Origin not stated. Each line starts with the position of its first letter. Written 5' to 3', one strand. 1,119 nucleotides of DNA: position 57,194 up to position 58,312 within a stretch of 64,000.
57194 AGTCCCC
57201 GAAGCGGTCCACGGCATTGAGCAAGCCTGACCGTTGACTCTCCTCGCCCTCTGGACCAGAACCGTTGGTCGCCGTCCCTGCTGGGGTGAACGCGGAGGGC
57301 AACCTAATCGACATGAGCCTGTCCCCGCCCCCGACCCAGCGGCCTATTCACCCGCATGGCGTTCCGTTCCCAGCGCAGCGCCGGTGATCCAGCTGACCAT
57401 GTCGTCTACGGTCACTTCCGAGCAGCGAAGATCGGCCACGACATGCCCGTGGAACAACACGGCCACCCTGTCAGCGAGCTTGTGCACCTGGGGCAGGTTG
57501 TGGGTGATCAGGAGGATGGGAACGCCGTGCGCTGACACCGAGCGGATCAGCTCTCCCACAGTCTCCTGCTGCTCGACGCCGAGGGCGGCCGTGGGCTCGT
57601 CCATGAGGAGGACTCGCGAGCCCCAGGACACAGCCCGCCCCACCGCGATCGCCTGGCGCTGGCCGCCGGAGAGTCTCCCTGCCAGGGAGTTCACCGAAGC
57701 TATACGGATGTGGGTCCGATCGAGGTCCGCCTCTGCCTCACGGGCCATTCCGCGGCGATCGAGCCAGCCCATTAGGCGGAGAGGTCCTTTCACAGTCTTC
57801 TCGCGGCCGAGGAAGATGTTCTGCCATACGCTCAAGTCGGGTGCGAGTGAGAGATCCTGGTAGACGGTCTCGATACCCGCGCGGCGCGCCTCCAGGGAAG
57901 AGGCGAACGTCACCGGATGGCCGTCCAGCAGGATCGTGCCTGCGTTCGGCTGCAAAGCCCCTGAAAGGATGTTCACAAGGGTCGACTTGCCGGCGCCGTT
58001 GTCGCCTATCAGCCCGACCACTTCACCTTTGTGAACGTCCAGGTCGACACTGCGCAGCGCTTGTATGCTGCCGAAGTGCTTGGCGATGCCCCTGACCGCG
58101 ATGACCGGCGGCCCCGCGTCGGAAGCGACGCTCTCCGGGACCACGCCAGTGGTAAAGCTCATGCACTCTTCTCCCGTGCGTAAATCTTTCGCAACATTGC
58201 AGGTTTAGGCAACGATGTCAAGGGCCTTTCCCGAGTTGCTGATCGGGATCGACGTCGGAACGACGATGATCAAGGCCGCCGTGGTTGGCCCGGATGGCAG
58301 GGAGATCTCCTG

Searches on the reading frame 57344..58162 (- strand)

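Call 55: search_protein_families(library=pfam, proteins=[window:57344-58162:-], max_evalue=0.00001)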
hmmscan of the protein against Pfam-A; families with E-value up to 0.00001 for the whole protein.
window:57344-58162:- (272 aa): 2 families
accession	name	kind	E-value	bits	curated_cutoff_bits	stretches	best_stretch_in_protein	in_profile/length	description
PF00005.33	ABC_tran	-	6.1e-33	114.8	25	1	36-192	1-137/137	ABC transporter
PF13304.12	AAA_21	-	9.7e-07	29.6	27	0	49-72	2-25/304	AAA domain, putative AbiEii toxin, Type IV TA system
